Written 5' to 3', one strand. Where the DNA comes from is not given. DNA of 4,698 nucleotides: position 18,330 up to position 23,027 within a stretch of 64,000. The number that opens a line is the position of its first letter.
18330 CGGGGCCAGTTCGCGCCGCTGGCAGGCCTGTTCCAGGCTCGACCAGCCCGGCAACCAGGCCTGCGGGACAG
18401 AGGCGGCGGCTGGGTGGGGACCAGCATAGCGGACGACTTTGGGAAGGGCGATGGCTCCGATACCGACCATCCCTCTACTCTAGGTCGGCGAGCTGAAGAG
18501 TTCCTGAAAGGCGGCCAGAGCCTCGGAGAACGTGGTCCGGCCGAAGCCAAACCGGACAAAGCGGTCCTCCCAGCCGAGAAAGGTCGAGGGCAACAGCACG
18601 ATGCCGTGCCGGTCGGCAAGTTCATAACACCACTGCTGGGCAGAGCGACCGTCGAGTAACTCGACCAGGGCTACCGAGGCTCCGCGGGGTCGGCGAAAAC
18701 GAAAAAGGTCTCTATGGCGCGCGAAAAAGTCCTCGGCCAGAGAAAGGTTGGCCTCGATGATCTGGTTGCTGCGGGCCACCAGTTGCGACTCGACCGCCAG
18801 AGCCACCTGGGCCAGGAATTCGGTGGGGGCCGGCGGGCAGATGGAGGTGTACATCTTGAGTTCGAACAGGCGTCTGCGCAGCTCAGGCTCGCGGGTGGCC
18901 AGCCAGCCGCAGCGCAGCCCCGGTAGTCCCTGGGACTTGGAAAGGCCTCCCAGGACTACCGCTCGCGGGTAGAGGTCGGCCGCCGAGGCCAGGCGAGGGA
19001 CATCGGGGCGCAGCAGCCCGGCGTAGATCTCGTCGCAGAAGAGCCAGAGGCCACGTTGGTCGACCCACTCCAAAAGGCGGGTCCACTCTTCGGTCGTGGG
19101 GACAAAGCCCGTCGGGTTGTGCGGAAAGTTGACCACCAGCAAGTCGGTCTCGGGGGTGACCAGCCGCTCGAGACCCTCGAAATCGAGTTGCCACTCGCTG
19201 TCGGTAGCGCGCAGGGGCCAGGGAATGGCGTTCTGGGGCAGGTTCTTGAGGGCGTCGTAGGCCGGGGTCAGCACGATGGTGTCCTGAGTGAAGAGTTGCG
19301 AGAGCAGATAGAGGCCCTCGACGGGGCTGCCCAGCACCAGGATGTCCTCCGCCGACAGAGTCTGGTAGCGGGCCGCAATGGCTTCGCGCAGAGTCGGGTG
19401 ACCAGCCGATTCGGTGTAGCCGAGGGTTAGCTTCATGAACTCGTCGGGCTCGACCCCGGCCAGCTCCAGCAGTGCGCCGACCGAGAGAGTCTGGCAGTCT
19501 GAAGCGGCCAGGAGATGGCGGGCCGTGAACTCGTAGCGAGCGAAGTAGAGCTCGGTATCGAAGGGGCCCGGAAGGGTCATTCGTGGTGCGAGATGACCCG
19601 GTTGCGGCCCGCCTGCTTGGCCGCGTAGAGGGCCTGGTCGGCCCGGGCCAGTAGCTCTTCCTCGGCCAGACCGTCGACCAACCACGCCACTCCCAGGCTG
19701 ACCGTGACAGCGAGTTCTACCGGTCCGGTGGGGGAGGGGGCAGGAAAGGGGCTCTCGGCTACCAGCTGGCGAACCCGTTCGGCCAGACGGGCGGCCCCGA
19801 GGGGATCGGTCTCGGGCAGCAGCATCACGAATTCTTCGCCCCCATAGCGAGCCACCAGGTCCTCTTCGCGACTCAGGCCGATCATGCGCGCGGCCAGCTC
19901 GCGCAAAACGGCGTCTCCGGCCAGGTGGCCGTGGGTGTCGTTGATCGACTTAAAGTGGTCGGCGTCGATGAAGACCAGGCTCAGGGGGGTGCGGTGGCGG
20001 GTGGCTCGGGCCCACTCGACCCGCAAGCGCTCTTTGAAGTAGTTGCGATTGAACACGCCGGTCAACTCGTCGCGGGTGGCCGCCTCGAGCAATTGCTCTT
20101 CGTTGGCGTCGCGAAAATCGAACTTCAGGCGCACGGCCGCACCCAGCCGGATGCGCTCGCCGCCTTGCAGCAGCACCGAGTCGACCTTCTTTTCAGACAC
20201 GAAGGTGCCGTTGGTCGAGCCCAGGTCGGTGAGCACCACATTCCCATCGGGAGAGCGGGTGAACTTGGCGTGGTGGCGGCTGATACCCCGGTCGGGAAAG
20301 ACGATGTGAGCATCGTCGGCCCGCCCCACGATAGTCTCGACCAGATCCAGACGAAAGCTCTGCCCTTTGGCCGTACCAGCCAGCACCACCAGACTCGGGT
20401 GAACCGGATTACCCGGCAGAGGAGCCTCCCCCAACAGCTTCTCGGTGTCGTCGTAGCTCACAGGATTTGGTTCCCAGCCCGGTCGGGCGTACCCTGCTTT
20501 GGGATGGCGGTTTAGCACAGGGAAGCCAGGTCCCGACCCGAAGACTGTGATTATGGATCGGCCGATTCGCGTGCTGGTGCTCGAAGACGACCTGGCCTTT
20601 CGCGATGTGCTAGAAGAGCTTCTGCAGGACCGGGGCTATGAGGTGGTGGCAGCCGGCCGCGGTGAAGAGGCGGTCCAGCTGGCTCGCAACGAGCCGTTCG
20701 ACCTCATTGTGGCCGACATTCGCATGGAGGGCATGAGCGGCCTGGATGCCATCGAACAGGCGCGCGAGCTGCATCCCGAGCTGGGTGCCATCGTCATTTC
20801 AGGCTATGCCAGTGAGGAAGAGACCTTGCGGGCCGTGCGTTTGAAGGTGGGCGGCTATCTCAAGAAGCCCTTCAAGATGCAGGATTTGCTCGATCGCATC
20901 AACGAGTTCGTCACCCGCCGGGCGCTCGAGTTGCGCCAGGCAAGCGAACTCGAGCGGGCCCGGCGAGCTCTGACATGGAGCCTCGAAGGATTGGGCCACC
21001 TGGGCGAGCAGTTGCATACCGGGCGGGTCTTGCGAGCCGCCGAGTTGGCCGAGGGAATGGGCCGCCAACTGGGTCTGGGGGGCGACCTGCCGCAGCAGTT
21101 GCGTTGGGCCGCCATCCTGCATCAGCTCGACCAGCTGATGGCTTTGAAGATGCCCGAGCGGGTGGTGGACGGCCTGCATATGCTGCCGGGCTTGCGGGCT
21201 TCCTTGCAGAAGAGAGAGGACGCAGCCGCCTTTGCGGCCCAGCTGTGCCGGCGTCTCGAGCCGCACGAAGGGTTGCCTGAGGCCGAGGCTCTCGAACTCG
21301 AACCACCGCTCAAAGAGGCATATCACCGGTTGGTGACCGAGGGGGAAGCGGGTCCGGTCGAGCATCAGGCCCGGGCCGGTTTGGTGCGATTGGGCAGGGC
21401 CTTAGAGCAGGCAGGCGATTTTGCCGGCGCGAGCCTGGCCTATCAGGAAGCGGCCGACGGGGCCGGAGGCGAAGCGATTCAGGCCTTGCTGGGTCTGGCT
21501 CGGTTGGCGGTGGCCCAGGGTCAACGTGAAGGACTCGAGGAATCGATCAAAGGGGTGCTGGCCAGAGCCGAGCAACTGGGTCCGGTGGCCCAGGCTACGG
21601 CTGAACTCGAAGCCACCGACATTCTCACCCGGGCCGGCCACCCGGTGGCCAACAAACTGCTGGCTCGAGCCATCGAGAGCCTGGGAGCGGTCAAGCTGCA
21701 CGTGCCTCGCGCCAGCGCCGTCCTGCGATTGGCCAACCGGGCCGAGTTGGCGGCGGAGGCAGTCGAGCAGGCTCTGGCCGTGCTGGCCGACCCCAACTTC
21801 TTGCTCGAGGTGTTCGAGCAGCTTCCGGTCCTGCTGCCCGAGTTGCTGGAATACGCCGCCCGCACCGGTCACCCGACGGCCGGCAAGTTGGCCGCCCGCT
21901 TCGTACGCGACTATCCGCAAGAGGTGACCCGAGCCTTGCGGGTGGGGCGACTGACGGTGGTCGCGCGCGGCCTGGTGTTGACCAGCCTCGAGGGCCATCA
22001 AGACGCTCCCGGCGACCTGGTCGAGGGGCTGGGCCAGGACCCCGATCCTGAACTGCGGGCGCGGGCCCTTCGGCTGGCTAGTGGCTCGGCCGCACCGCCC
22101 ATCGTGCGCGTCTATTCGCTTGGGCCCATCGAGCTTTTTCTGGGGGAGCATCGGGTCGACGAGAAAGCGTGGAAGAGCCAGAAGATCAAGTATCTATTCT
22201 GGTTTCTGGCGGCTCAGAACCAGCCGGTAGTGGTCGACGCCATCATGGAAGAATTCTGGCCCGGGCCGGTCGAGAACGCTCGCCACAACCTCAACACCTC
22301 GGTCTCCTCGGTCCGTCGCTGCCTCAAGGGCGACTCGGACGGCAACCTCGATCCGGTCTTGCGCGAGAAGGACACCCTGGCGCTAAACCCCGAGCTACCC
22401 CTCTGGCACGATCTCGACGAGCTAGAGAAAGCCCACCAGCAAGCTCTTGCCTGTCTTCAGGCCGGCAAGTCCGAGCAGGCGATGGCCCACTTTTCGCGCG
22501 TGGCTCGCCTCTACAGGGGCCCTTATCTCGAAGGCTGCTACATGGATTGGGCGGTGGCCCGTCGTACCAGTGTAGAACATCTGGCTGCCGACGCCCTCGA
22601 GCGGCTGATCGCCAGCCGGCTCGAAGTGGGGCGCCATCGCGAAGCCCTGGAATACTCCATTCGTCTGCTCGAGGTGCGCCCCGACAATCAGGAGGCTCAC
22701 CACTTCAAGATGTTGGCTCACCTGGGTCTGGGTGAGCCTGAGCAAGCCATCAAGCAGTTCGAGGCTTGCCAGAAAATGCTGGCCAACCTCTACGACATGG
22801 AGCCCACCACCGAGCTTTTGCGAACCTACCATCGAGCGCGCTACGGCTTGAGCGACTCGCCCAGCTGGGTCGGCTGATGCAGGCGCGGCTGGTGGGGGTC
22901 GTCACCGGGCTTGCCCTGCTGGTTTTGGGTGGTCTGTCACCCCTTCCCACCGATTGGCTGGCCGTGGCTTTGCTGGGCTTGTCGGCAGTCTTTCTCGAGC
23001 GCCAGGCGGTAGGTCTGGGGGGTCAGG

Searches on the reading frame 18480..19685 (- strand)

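Call 20: search_protein_families(library=pfam, proteins=[window:18480-19685:-], max_evalue=0.001)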
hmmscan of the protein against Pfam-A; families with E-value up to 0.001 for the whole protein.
window:18480-19685:- (401 aa): 1 family
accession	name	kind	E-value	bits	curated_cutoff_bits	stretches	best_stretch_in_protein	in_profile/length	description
PF00155.27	Aminotran_1_2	-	2e-36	126.4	19.7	1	87-381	35-346/361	Aminotransferase class I and II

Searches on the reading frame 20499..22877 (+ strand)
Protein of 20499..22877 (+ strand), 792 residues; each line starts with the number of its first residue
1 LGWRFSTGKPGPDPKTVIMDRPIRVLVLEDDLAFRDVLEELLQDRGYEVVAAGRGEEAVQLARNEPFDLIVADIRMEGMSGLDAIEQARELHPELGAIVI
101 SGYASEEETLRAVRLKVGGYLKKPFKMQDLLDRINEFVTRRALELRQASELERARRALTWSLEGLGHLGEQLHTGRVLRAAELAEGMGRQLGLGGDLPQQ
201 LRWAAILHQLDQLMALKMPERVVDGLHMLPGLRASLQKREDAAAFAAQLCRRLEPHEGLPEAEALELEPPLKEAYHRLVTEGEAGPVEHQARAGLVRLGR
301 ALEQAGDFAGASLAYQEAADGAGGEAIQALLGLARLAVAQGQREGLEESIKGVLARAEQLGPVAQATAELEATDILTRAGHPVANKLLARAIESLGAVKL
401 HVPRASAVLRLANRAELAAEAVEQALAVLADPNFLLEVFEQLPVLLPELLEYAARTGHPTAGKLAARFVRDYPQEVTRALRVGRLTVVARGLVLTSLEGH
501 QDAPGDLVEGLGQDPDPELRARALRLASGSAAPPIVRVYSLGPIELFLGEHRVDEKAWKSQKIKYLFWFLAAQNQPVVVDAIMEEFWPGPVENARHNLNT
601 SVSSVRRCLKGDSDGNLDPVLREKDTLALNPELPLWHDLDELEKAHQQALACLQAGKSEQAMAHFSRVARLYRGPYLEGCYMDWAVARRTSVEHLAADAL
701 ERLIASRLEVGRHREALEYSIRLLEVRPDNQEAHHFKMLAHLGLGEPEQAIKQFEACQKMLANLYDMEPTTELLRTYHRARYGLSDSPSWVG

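Call 6: search_protein_families(library=pfam, proteins=[window:20499-22877:+], max_evalue=0.001)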
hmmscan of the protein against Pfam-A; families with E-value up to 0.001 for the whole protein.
window:20499-22877:+ (792 aa): 3 families
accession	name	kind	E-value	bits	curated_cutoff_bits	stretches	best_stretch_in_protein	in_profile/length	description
PF00072.30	Response_reg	-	1.6e-24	86.7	30.2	1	25-135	1-111/111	Response regulator receiver domain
PF03704.23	BTAD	-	8.2e-19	68.8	22.1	1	638-779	2-144/146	Bacterial transcriptional activator domain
PF00515.34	TPR_1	-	4.3e-05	23.6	27.8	0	649-671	8-30/34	Tetratricopeptide repeat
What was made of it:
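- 20499..22877 (+): Response regulator-TPR-BTAD protein. It is a conserved neighbour of the module and a probable regulator. Pfam (call 6).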
